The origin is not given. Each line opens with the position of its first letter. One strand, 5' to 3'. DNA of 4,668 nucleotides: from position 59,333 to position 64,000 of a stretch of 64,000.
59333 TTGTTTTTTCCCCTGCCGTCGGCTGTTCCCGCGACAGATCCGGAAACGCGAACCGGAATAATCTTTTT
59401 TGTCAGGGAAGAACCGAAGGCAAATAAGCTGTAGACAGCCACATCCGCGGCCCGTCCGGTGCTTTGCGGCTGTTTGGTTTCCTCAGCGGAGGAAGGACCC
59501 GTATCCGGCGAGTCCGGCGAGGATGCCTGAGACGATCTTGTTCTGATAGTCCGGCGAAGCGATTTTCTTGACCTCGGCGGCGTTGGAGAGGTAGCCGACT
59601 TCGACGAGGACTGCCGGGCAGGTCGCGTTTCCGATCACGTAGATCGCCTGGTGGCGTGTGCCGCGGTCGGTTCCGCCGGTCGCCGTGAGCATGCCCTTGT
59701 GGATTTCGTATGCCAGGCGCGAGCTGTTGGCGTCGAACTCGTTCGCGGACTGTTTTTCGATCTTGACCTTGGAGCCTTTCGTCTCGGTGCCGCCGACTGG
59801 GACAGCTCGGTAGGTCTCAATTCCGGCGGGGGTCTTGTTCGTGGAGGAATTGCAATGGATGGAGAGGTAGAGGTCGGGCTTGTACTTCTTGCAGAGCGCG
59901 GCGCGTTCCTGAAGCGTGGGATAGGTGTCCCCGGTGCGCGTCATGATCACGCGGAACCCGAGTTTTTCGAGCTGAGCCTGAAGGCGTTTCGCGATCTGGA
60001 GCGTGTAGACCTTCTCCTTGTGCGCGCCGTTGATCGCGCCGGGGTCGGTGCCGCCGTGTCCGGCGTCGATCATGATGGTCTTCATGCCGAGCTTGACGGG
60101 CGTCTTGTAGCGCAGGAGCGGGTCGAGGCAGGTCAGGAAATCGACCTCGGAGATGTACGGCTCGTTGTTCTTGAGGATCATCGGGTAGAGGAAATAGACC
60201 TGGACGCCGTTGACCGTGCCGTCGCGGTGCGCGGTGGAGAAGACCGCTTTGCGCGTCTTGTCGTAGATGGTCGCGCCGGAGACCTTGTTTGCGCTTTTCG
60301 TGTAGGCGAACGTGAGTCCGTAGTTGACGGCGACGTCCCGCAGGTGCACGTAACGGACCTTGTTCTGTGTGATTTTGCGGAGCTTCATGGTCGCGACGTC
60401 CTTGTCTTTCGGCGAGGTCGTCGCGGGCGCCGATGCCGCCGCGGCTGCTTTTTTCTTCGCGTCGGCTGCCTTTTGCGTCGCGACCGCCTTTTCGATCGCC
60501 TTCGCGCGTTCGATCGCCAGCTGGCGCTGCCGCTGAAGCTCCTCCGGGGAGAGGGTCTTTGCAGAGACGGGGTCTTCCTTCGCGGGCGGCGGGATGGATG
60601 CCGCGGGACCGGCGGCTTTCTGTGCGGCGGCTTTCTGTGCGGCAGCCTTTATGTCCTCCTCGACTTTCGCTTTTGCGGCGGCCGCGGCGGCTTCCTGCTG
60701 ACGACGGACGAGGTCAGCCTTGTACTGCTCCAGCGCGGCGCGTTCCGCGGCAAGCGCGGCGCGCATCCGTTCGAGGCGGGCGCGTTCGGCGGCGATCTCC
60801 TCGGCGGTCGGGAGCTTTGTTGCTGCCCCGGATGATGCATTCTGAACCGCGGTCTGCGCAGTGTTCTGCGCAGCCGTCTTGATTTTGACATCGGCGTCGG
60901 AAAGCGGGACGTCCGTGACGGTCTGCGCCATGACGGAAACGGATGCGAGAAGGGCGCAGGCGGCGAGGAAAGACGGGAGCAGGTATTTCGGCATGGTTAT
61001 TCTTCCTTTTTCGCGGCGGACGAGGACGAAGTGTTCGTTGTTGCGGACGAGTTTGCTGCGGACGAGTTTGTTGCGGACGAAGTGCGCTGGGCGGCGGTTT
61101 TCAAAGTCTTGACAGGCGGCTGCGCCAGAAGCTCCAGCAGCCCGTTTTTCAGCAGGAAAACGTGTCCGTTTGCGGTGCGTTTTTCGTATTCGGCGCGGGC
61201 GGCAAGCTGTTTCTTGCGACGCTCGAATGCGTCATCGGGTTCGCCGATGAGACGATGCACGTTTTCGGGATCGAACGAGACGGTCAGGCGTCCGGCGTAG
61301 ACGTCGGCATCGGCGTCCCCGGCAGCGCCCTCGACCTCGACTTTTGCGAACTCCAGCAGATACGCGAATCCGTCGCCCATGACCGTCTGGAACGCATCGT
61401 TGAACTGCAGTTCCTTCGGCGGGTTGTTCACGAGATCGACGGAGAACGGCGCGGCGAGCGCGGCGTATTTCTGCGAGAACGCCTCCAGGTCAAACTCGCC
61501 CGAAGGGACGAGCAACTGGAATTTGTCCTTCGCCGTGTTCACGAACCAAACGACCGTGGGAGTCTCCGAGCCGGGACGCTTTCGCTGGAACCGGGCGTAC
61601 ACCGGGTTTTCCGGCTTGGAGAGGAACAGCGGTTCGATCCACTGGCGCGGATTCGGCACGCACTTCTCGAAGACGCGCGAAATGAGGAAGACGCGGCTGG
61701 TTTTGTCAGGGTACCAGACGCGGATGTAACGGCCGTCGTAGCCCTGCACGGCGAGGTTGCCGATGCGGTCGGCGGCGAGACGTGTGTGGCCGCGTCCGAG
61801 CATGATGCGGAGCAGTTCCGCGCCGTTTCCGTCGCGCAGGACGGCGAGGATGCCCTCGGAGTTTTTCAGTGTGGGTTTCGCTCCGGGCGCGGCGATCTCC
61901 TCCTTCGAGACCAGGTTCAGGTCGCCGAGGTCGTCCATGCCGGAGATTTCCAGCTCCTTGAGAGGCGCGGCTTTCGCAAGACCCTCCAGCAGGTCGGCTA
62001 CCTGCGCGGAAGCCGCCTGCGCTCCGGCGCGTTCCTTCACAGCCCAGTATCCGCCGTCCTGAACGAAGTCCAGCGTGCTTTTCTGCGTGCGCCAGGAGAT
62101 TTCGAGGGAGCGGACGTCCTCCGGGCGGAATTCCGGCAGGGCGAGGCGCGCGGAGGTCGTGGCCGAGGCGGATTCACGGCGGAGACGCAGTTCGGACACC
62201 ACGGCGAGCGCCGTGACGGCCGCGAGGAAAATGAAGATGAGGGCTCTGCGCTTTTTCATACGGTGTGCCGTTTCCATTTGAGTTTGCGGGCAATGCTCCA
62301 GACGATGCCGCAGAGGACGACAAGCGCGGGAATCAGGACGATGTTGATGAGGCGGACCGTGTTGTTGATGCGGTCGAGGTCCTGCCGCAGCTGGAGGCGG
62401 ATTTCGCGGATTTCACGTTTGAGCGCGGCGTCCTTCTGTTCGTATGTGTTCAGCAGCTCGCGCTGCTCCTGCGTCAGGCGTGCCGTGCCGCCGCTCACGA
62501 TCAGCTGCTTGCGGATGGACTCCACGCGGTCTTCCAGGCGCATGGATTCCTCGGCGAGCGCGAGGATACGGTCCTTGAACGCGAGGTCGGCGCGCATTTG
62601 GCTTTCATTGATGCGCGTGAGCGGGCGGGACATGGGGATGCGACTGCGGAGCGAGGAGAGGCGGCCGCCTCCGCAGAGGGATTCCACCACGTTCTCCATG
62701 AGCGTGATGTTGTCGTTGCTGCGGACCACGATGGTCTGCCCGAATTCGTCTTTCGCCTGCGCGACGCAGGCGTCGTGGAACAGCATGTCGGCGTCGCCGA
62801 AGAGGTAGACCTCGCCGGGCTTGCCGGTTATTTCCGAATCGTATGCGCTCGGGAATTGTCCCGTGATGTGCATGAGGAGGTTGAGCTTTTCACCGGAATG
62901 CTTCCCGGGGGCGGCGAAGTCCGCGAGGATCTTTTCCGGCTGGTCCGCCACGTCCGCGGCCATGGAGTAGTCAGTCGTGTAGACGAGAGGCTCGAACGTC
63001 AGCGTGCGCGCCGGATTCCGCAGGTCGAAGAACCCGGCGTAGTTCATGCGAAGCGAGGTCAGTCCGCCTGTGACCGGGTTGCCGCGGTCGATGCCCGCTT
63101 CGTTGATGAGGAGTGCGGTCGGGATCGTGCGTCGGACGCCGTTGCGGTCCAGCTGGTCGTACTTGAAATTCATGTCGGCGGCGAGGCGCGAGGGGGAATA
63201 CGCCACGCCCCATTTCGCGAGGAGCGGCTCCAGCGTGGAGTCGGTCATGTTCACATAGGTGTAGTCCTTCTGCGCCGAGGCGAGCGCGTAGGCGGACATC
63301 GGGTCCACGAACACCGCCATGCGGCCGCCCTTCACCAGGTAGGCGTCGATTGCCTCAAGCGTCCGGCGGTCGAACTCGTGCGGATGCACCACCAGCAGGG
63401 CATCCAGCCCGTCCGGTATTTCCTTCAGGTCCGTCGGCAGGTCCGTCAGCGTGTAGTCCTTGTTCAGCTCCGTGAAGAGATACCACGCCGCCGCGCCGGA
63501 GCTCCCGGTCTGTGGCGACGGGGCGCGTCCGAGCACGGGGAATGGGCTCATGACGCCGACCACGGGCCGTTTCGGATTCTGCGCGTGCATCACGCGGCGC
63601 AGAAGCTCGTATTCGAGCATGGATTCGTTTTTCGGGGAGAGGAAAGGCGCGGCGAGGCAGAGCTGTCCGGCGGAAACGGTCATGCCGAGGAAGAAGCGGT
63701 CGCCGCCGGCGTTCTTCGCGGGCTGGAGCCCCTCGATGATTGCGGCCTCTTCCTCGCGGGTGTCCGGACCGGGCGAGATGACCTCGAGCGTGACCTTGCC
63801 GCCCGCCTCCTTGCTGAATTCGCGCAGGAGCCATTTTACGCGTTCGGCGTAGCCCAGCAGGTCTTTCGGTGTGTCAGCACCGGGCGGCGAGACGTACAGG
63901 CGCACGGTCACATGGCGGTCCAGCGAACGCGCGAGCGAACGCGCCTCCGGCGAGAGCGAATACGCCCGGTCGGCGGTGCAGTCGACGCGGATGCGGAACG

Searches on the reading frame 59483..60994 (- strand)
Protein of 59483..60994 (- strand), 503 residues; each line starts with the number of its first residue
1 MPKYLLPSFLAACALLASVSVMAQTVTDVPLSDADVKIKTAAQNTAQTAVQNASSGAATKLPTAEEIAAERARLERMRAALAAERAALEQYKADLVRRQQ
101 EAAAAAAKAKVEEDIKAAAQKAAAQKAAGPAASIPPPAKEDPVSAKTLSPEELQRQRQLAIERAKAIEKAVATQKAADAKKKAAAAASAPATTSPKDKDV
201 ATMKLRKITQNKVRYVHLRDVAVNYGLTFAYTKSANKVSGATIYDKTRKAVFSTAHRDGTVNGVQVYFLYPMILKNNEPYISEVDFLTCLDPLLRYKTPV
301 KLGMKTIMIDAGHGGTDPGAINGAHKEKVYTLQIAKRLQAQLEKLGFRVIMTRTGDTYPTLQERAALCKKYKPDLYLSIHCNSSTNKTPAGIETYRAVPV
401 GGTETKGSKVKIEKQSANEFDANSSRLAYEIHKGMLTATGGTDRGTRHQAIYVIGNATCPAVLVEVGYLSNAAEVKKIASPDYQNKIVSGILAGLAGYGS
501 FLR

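Call 44: search_protein_families(library=pfam, proteins=[window:59483-60994:-], max_evalue=0.001)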
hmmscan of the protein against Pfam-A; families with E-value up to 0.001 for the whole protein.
window:59483-60994:- (503 aa): 1 family
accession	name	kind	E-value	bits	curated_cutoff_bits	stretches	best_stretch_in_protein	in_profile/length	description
PF01520.23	Amidase_3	-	3.8e-52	177.3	27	1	307-495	1-172/174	N-acetylmuramoyl-L-alanine amidase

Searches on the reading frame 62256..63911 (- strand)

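Call 44: search_protein_families(library=pfam, proteins=[window:62256-63911:-], max_evalue=0.001)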
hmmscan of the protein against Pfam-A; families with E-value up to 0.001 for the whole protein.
window:62256-63911:- (551 aa): 2 families
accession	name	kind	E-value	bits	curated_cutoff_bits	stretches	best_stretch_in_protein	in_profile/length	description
PF09822.16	ABC_transp_aux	-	4.2e-45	154.6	34.7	1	115-407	1-287/288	ABC-type uncharacterized transport system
PF23357.1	DUF7088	-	4.1e-08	33.8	27.8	1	2-67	23-85/105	Domain of unknown function (DUF7088)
